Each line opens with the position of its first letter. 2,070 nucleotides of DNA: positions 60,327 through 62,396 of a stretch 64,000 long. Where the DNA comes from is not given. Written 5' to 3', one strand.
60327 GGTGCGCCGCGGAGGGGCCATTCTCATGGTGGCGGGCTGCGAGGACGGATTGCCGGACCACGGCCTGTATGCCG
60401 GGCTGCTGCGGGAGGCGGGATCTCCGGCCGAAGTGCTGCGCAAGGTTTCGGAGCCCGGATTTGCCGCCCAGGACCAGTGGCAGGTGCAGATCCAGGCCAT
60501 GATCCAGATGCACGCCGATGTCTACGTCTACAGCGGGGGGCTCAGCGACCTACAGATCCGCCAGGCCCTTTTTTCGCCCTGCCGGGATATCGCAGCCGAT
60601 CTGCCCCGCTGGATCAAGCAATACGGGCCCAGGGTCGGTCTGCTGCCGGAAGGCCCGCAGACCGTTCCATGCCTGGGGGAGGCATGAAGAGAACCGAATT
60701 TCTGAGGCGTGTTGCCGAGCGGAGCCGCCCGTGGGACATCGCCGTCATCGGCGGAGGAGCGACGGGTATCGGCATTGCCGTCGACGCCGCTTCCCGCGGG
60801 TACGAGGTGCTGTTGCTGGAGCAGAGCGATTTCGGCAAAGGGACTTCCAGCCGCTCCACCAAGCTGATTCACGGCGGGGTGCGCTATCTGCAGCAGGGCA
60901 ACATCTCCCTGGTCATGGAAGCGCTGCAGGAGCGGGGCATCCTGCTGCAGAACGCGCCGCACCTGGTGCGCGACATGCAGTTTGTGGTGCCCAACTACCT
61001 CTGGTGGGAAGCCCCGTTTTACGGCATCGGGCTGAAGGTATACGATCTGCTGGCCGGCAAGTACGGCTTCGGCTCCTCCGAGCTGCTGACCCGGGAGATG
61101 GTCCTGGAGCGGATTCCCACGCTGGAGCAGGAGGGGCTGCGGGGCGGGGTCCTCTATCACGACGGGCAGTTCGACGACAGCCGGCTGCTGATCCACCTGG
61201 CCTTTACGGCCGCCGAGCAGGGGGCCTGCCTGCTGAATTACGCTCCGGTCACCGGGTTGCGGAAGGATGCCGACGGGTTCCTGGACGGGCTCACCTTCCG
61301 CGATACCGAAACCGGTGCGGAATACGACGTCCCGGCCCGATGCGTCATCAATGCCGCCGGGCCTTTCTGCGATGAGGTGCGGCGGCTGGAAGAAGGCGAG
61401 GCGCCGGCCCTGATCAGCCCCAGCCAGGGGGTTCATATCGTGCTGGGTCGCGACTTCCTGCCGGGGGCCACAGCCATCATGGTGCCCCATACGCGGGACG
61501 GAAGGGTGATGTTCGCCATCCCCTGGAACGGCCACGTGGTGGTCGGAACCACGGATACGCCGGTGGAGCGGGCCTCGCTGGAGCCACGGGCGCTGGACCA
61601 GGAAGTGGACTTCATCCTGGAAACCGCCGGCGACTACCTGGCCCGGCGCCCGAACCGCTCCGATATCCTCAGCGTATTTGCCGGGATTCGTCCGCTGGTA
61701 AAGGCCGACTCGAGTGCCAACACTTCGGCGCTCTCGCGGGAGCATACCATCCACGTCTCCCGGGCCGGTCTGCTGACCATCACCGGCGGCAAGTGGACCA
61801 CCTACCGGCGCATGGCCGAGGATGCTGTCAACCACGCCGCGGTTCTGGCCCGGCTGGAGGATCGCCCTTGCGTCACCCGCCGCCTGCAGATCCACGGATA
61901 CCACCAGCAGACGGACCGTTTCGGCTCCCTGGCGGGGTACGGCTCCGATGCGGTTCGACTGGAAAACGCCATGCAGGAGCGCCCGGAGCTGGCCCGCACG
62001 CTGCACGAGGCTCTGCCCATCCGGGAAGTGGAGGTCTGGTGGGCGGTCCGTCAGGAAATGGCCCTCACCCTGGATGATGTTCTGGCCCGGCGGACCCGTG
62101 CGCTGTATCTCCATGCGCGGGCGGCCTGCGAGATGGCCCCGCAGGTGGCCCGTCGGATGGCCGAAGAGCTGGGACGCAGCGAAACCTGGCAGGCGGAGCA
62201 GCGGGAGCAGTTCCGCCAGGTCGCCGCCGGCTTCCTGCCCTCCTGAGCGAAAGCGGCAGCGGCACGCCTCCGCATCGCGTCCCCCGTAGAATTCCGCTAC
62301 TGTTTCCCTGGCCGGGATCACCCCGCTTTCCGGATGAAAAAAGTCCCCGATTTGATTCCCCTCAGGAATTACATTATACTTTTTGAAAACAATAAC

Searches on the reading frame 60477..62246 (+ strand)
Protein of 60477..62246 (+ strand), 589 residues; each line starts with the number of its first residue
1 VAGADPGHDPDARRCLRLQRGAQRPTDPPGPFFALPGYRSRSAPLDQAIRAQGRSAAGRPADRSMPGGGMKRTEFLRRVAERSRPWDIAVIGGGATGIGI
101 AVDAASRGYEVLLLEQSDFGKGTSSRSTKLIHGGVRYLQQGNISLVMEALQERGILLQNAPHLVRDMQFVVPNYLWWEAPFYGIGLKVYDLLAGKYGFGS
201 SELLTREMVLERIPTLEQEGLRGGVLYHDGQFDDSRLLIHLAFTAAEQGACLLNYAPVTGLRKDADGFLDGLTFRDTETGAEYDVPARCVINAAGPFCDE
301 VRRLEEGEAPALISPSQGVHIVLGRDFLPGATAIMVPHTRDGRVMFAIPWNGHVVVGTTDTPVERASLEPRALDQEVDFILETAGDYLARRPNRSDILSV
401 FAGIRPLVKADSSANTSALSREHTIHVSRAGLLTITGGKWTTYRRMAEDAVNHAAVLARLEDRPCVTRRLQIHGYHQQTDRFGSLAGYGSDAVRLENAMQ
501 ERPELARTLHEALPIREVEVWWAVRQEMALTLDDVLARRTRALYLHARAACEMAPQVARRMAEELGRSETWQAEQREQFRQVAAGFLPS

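Call 91: search_protein_families(library=pfam, proteins=[window:60477-62246:+], max_evalue=0.00001)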
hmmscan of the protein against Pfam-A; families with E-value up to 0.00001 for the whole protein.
window:60477-62246:+ (589 aa): 3 families
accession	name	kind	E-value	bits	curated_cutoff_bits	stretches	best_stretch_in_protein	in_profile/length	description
PF01266.30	DAO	-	7.2e-58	197.2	27.9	1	87-444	1-353/353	FAD dependent oxidoreductase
PF16901.10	DAO_C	-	1.3e-20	73.9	31.4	1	485-570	36-124/126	C-terminal domain of alpha-glycerophosphate oxidase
PF12831.13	FAD_oxidored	-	6.7e-06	26.1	27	0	87-127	1-41/416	FAD dependent oxidoreductase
